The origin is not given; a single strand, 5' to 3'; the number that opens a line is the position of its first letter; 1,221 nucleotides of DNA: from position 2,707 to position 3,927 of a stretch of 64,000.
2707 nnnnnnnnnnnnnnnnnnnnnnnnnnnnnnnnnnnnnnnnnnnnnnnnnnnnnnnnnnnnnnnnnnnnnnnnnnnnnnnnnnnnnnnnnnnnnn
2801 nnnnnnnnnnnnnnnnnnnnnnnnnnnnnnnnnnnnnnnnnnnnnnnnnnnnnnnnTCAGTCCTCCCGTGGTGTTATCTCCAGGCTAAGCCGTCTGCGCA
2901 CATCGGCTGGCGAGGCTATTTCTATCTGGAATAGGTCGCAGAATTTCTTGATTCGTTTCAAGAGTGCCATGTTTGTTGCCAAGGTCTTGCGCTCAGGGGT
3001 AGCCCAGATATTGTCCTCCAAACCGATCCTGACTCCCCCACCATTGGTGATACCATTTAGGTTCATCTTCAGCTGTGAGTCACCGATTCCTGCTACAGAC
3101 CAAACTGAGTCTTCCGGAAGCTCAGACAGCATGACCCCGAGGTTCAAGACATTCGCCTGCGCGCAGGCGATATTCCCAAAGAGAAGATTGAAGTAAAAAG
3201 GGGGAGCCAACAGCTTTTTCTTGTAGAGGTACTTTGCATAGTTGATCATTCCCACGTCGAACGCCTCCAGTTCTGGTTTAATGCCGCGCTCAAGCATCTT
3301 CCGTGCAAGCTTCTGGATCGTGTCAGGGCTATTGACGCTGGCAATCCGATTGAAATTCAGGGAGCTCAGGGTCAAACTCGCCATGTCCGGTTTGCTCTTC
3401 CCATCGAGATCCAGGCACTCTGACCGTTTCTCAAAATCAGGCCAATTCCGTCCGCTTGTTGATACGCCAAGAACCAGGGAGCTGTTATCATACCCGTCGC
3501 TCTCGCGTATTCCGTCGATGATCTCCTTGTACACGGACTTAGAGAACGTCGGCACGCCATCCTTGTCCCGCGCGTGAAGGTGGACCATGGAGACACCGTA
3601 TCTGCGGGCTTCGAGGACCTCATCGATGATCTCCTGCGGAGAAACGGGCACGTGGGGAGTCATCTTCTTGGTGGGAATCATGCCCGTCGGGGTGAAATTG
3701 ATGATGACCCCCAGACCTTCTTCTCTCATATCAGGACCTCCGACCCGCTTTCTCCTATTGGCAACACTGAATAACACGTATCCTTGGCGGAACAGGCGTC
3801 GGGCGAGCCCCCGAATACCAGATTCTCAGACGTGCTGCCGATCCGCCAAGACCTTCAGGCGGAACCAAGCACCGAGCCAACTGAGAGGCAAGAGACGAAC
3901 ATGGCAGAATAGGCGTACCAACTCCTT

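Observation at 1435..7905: Sugar-tailoring operon combining DegT, WbqC, TylF-type OMT, radical-SAM/SPASM, BKACE (DUF849) and NeuD-like acyltransferase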

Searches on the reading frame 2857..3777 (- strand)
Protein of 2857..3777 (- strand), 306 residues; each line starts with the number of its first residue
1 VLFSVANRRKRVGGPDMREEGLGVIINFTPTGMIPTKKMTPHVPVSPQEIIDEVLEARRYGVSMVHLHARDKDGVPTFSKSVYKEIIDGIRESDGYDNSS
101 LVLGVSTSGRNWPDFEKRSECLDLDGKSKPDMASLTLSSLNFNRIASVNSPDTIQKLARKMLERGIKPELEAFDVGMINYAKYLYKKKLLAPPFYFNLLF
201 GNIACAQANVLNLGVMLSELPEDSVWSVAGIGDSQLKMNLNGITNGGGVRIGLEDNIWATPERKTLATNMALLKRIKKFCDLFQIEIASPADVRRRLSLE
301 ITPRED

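Call 3: search_protein_families(library=pfam, proteins=[window:2857-3777:-], max_evalue=0.01)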
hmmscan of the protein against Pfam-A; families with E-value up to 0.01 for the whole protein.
window:2857-3777:- (306 aa): 1 family
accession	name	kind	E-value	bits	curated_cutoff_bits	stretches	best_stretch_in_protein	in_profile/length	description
PF05853.18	BKACE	-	3.8e-77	259.7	24.8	1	24-299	2-274/274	beta-keto acid cleavage enzyme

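Call 4: search_protein_families(library=ncbifam, proteins=[window:2857-3777:-], max_evalue=0.01)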
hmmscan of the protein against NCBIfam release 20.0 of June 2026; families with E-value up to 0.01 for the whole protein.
window:2857-3777:- (306 aa): 4 families
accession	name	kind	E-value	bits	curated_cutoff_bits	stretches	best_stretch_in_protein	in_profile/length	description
NF052387.1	Lys_ferment_KCE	equivalog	2.5e-67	227.1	382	1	24-299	2-267/267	3-keto-5-aminohexanoate cleavage enzyme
NF053568.1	3OXCoAcCUPNH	equivalog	1.5e-51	175.3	350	1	24-299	4-272/274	3-oxoadipate:acetyl-CoA acetyltransferase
NF053538.1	DixhxACActTsKce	equivalog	6.7e-44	150.2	430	2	149-299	149-302/310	3,5-dioxohexanoate:acetyl-CoA acetone transferase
NF052389.1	Lys_KAL_CLE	exception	1e-37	129.9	725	1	33-297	180-434/440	bifunctional 3-aminobutyryl-CoA ammonia lyase/3-keto-5-aminohexanoate cleavage enzyme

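Call 11: search_solved_structures(query=window:2857-3777:-, max_evalue=0.001)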
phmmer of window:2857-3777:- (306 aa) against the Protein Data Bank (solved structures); distinct sequences matched with E-value up to 0.001: 15.
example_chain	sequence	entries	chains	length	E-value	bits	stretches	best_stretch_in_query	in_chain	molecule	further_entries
3no5_A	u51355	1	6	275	1.8e-35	125.7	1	25-299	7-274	Uncharacterized protein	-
3fa5_A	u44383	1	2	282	1.4e-33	119.4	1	24-300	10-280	protein of unknown function (DUF849)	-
3chv_A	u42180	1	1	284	1.1e-32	116.6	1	25-301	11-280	Prokaryotic domain of unknown function (DUF849) with a TIM barrel fold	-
3e49_A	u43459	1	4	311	5.3e-30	107.7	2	163-300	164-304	uncharacterized protein DUF849 with a TIM barrel fold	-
3c6c_A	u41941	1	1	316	5.5e-29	104.4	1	24-298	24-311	3-keto-5-aminohexanoate cleavage enzyme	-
3lot_A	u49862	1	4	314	8.6e-29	103.8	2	24-142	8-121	uncharacterized protein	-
2y7d_A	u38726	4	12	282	1.9e-28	102.6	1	25-299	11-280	3-KETO-5-AMINOHEXANOATE CLEAVAGE ENZYME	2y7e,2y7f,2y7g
9zsc_A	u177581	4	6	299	2e-28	102.5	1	27-299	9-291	3-keto-5-aminohexanoate cleavage protein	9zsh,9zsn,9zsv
8rip_A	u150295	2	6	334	8.8e-28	100.4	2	163-299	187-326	3-keto-5-aminohexanoate cleavage protein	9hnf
8rio_A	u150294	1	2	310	9.6e-28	100.3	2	163-299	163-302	3-keto-5-aminohexanoate cleavage protein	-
3e02_A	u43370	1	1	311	6.9e-27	97.5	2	23-152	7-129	uncharacterized protein DUF849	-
5zmy_A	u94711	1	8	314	3.2e-16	62.5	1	37-297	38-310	Cis-epoxysuccinate hydrolase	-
5zmu_A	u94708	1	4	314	4.4e-16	62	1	37-297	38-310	Cis-epoxysuccinate hydrolase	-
4nna_A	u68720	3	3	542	2.5e-07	33.3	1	37-200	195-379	OBCA, Oxalate Biosynthetic Component A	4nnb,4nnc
5iky_A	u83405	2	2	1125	0.00026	23.4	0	35-191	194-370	Oxalate biosynthetic component 1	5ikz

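Call 30: find_homologous_proteins(query=window:2857-3777:-, max_evalue=1e-30)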
Query window:2857-3777:- (306 aa): 7990 proteins with E <= 1e-30 among 8000 candidates; the best 120 are listed.
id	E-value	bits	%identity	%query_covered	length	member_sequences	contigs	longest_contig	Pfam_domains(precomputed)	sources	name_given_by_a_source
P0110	9.1e-190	647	100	95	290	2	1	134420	PF05853.19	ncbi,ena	-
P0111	3.6e-163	560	84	95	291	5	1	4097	PF05853.19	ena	-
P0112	3.8e-161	553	86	93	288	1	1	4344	PF05853.19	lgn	-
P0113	3.7e-157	540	83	92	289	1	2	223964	PF05853.19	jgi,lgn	jgi:uncharacterized protein (DUF849 family)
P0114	6.1e-154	529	82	94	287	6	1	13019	PF05853.19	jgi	jgi:uncharacterized protein (DUF849 family)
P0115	1.5e-153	528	82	92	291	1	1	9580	PF05853.19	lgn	-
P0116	4.1e-153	527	81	94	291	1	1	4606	PF05853.19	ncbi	-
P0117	2.9e-150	517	82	91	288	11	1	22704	PF05853.19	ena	-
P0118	3.4e-145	501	78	92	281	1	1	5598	PF05853.19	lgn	-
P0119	9.6e-143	493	81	87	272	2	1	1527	PF05853.19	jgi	jgi:uncharacterized protein (DUF849 family)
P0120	3.0e-132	458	70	91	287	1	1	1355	PF05853.19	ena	-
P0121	4.8e-131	454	69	91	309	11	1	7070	PF05853.19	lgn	-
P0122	4.6e-129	448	69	91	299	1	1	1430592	PF05853.19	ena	-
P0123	7.2e-128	444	69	91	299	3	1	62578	PF05853.19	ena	-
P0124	1.2e-127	443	70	92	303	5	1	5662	PF05853.19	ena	-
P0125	1.1e-126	440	69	91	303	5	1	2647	PF05853.19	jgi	-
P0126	1.2e-126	440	68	92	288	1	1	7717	PF05853.19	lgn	-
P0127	2.6e-126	439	72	90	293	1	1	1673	PF05853.19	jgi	jgi:uncharacterized protein (DUF849 family)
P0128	4.3e-126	438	70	90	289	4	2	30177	PF05853.19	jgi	jgi:3-keto-5-aminohexanoate cleavage enzyme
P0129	9.8e-126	437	71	91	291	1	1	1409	PF05853.19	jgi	jgi:uncharacterized protein (DUF849 family)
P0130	1.1e-125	437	69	92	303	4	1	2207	PF05853.19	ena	-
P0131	1.5e-125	436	69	88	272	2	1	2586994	PF05853.19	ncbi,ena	-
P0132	1.5e-125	436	70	91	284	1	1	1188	PF05853.19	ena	-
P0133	2.0e-125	436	71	90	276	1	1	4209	PF05853.19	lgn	-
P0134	4.7e-125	435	70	90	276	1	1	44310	PF05853.19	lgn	-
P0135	1.0e-124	433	68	91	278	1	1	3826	PF05853.19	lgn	-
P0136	1.2e-124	433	70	87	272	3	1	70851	PF05853.19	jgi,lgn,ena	-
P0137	1.4e-124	433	69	88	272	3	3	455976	PF05853.19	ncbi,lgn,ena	-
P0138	1.6e-124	433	66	93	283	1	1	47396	PF05853.19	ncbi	ncbi:3-keto-5-aminohexanoate cleavage protein [Candidatus Omnitrophota bacterium]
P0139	1.7e-124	433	68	90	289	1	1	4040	PF05853.19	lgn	-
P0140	2.5e-124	432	65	98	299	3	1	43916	PF05853.19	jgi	-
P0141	3.7e-124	432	67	91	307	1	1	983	PF05853.19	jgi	jgi:3-keto-5-aminohexanoate cleavage enzyme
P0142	4.0e-124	432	71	90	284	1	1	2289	PF05853.19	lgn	-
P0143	5.1e-124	431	70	91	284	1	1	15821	PF05853.19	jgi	-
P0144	6.8e-124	431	68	91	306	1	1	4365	PF05853.19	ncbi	-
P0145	9.9e-124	430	68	90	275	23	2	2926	PF05853.19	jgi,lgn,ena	-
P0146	1.4e-123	430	71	90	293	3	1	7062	PF05853.19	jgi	-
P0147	1.4e-123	430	68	90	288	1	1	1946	PF05853.19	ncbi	-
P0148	5.2e-123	428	69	91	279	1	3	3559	PF05853.19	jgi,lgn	jgi:3-keto-5-aminohexanoate cleavage enzyme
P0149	6.3e-123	428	68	90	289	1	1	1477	PF05853.19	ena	-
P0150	8.1e-123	427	70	90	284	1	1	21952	PF05853.19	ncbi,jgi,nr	ncbi:MAG: 3-keto-5-aminohexanoate cleavage protein [Chlorobi bacterium]|nr:3-keto-5-aminohexanoate c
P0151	8.2e-123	427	67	90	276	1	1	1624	PF05853.19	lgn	-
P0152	1.7e-122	426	67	92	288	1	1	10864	PF05853.19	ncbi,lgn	-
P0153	2.1e-122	426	68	91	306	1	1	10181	PF05853.19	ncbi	-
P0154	2.5e-122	426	69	91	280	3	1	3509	PF05853.19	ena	-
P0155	3.6e-122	425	68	93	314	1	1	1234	PF05853.19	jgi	jgi:uncharacterized protein (DUF849 family)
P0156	1.2e-121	423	65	95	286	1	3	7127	PF05853.19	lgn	-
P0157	1.3e-121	423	69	90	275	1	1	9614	PF05853.19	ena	-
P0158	1.3e-121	423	68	93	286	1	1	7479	PF05853.19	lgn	-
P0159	1.5e-121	423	70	90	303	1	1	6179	PF05853.19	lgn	-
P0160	1.6e-121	423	67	92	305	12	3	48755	PF05853.19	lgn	-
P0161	1.8e-121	423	68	90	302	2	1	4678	PF05853.19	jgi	jgi:uncharacterized protein (DUF849 family)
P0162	2.2e-121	423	67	92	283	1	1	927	PF05853.19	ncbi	-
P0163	2.7e-121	422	68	91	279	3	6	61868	PF05853.19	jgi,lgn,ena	-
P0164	4.5e-121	422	67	90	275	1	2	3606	PF05853.19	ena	-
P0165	5.6e-121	421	67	91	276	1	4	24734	PF05853.19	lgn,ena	-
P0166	7.4e-121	421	67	90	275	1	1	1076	PF05853.19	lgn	-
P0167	1.5e-120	420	67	91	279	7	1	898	PF05853.19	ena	-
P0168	1.6e-120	420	65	91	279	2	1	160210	PF05853.19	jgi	jgi:uncharacterized protein (DUF849 family)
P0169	1.9e-120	419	67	91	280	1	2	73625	PF05853.19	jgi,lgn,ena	-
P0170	2.8e-120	419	68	90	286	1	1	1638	PF05853.19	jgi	-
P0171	3.0e-120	419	68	90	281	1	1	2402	PF05853.19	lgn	-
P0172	3.3e-120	419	68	91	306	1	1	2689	PF05853.19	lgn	-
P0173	3.6e-120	419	68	90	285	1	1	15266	PF05853.19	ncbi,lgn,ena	-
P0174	4.0e-120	418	68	91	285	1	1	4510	PF05853.19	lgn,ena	-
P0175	4.0e-120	418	68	91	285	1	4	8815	PF05853.19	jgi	jgi:uncharacterized protein (DUF849 family)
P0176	4.6e-120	418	67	91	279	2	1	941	PF05853.19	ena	-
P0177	4.9e-120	418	65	90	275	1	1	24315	PF05853.19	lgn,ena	-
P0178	5.9e-120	418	68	90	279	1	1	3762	PF05853.19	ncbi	-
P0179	6.5e-120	418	67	90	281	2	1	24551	PF05853.19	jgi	jgi:3-keto-5-aminohexanoate cleavage enzyme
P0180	7.1e-120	418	68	90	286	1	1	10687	PF05853.19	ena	-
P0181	9.9e-120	417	67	90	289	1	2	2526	PF05853.19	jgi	-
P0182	1.3e-119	417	68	90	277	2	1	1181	PF05853.19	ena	-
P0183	1.4e-119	417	64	92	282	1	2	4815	PF05853.19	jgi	-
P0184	1.5e-119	417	67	91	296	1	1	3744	PF05853.19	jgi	jgi:3-keto-5-aminohexanoate cleavage enzyme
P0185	1.6e-119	416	67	91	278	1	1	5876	PF05853.19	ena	-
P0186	1.7e-119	416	66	90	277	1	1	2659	PF05853.19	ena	-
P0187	1.8e-119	416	65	90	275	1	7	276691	PF05853.19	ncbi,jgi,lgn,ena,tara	tara:strand:- start:10833 stop:11660 length:828 start_codon:yes stop_codon:yes gene_type:complete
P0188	1.9e-119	416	68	91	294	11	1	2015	PF05853.19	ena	-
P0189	2.8e-119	416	67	91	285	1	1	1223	PF05853.19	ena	-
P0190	3.2e-119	415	68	91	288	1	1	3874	PF05853.19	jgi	jgi:3-keto-5-aminohexanoate cleavage enzyme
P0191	3.3e-119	415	68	91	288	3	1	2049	PF05853.19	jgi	-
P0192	3.5e-119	415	67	91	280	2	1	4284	PF05853.19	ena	-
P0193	4.2e-119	415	68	91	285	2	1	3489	PF05853.19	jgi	-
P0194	6.2e-119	415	67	91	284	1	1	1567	PF05853.19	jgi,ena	-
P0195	6.5e-119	414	66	91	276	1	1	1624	PF05853.19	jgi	jgi:3-keto-5-aminohexanoate cleavage enzyme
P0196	8.1e-119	414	68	91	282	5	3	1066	PF05853.19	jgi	jgi:Uncharacterized conserved protein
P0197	8.7e-119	414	66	91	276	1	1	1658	PF05853.19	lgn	-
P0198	8.7e-119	414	68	91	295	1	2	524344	PF05853.19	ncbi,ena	-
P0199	8.9e-119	414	66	91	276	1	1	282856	PF05853.19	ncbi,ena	-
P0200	1.0e-118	414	67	90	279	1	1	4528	PF05853.19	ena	-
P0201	1.2e-118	414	67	91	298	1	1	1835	PF05853.19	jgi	jgi:3-keto-5-aminohexanoate cleavage enzyme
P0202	1.2e-118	414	66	91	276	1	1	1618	PF05853.19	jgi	jgi:3-keto-5-aminohexanoate cleavage enzyme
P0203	1.4e-118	413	66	91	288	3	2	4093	PF05853.19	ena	-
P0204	1.5e-118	413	65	91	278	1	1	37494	PF05853.19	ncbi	ncbi:3-keto-5-aminohexanoate cleavage protein [Candidatus Omnitrophota bacterium]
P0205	1.8e-118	413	65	91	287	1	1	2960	PF05853.19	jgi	jgi:3-keto-5-aminohexanoate cleavage enzyme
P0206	1.9e-118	413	67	92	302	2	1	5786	PF05853.19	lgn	-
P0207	2.0e-118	413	67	90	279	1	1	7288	PF05853.19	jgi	-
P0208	2.8e-118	412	64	90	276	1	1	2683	PF05853.19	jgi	jgi:uncharacterized protein (DUF849 family)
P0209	2.9e-118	412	68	90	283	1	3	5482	PF05853.19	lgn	-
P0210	3.5e-118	412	69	90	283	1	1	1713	PF05853.19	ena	-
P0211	3.6e-118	412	67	91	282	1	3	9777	PF05853.19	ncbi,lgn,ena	-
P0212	3.6e-118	412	66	90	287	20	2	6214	PF05853.19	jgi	-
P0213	3.8e-118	412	67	90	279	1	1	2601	PF05853.19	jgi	-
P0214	4.2e-118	412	67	91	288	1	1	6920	PF05853.19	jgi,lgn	-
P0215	5.0e-118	412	67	91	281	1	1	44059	PF05853.19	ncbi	-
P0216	5.2e-118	411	66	90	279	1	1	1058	PF05853.19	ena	-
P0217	5.3e-118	411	64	91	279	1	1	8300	PF05853.19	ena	-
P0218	5.7e-118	411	67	91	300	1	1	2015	PF05853.19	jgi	jgi:3-keto-5-aminohexanoate cleavage enzyme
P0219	6.0e-118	411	68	90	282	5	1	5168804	PF05853.19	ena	-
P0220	7.3e-118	411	64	91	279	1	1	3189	PF05853.19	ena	-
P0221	7.9e-118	411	67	91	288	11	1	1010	PF05853.19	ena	-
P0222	9.6e-118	411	65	90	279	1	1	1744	PF05853.19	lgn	-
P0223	1.1e-117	410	66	91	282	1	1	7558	PF05853.19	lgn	-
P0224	1.5e-117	410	64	91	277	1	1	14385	PF05853.19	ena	-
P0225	1.5e-117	410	65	90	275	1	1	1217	PF05853.19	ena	-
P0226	1.8e-117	410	66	90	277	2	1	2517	PF05853.19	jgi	jgi:uncharacterized protein (DUF849 family)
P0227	2.3e-117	409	65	91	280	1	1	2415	PF05853.19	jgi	jgi:uncharacterized protein (DUF849 family)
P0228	3.7e-117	409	67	91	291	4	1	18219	PF05853.19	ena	-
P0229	3.7e-117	409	65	91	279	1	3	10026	PF05853.19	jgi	jgi:uncharacterized protein (DUF849 family)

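Call 31: find_encoding_contigs(protein=P0117, flank=10000, max_places=1)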
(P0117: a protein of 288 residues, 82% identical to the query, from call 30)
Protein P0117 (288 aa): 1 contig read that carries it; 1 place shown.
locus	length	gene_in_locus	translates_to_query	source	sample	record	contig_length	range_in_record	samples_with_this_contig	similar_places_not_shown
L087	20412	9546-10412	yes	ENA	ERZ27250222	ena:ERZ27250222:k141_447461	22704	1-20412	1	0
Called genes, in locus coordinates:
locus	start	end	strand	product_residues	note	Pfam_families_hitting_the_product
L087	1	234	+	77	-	?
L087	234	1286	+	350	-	PF03102:NeuB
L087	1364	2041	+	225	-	PF01209:Ubie_methyltran (weak), PF13489:Methyltransf_23 (weak), PF13847:Methyltransf_31, PF08241:Methyltransf_11, PF08242:Methyltransf_12, PF13649:Methyltransf_25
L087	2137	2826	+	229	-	PF02348:CTP_transf_3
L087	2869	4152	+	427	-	PF00202:Aminotran_3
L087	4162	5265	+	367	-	PF01041:DegT_DnrJ_EryC1, PF01212:Beta_elim_lyase (faint)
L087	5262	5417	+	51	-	-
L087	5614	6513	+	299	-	PF00535:Glycos_transf_2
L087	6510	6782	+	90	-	-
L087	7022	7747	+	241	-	PF05711:TylF (weak), PF13578:Methyltransf_24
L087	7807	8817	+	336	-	PF04055:Radical_SAM, PF13186:SPASM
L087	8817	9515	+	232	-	PF08889:WbqC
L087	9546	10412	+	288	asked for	PF05853:BKACE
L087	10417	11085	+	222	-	PF17836:PglD_N (faint), PF25084:LbH_EIF2B, PF25087:GMPPB_C (faint), PF14602:Hexapep_2 (faint), PF00132:Hexapep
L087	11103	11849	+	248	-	PF13489:Methyltransf_23 (weak), PF08241:Methyltransf_11, PF08242:Methyltransf_12, PF13649:Methyltransf_25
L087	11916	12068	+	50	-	PF02281:Dimer_Tnp_Tn5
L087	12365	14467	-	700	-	-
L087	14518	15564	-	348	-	-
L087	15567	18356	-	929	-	PF00515:TPR_1 (faint), PF07719:TPR_2 (faint), PF13181:TPR_8 (faint), PF13431:TPR_17 (weak), PF13524:Glyco_trans_1_2 (weak), PF26337:Gtf3_C (weak), PF13489:Methyltransf_23, PF08241:Methyltransf_11 (weak), +8 more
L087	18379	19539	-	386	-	PF02350:Epimerase_2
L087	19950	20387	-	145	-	PF04055:Radical_SAM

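Call 32: find_encoding_contigs(protein=P0122, flank=8000, max_places=1)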
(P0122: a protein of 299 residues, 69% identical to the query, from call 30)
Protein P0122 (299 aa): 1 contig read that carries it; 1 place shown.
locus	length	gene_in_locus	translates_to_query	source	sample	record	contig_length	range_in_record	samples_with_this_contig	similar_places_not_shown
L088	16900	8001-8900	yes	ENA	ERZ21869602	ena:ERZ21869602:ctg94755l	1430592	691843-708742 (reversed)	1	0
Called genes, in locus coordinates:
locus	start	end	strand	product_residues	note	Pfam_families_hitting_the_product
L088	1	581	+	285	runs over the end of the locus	PF03279:Lip_A_acyltrans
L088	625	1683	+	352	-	PF01075:Glyco_transf_9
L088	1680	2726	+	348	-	PF01075:Glyco_transf_9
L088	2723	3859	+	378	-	PF13439:Glyco_transf_4, PF13579:Glyco_trans_4_4 (weak), PF20706:GT4-conflict, PF00534:Glycos_transf_1, PF13692:Glyco_trans_1_4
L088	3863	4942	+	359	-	PF01075:Glyco_transf_9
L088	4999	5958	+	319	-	PF00852:Glyco_transf_10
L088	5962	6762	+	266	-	PF00535:Glycos_transf_2, PF10111:Glyco_tranf_2_2, PF13641:Glyco_tranf_2_3, PF02709:Glyco_transf_7C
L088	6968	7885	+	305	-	PF03016:Exostosin_GT47, PF24785:RXYLT1_C (weak)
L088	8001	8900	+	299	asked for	PF05853:BKACE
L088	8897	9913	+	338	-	PF13524:Glyco_trans_1_2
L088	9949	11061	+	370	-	PF01041:DegT_DnrJ_EryC1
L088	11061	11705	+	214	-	PF25087:GMPPB_C (faint), PF00132:Hexapep (weak), PF25084:LbH_EIF2B (faint), PF00132:Hexapep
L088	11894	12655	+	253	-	PF05575:V_cholerae_RfbT (weak), PF05050:Methyltransf_21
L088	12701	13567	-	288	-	-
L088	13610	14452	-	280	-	-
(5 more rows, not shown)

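Call 33: find_encoding_contigs(protein=P0187, flank=8000, max_places=2)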
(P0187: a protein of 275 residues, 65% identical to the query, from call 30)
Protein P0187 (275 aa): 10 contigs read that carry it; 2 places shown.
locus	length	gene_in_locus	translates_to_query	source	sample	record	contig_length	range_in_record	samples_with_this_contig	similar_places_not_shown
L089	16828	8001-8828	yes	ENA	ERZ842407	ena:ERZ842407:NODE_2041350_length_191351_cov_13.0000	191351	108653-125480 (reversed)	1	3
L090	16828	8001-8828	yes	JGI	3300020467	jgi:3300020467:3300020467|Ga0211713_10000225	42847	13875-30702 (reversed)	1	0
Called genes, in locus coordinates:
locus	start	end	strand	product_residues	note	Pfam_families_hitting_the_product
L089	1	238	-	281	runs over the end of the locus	PF05050:Methyltransf_21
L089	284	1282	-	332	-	PF13489:Methyltransf_23, PF05219:DREV (weak), PF13847:Methyltransf_31 (weak), PF08241:Methyltransf_11, PF08242:Methyltransf_12, PF13649:Methyltransf_25 (weak)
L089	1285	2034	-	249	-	PF00106:adh_short, PF08659:KR (weak), PF13561:adh_short_C2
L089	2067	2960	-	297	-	PF08003:Methyltransf_9 (weak), PF13489:Methyltransf_23, PF08241:Methyltransf_11, PF08242:Methyltransf_12, PF13847:Methyltransf_31 (weak)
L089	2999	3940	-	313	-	PF01073:3Beta_HSD, PF01370:Epimerase, PF02719:Polysacc_synt_2 (weak), PF04321:RmlD_sub_bind, PF07993:NAD_binding_4 (faint), PF13460:NAD_binding_10 (weak), PF16363:GDP_Man_Dehyd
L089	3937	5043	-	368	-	PF01408:GFO_IDH_MocA, PF02894:GFO_IDH_MocA_C, PF22725:GFO_IDH_MocA_C3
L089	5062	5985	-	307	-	PF00389:2-Hacid_dh, PF02826:2-Hacid_dh_C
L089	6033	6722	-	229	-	PF02585:PIG-L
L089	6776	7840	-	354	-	PF04101:Glyco_tran_28_C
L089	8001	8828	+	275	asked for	PF05853:BKACE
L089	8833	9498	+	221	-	PF25084:LbH_EIF2B (weak), PF25087:GMPPB_C (weak), PF00132:Hexapep (weak)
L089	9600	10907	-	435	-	PF00202:Aminotran_3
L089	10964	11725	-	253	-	PF02348:CTP_transf_3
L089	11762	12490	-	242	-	PF08889:WbqC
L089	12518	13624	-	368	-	PF01041:DegT_DnrJ_EryC1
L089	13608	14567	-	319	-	PF00551:Formyl_trans_N, PF02911:Formyl_trans_C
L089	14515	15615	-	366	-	PF03102:NeuB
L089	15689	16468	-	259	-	PF13489:Methyltransf_23 (weak), PF07021:MetW (weak), PF13649:Methyltransf_25, PF13847:Methyltransf_31, PF08241:Methyltransf_11, PF08242:Methyltransf_12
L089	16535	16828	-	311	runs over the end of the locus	PF00248:Aldo_ket_red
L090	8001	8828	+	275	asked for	PF05853:BKACE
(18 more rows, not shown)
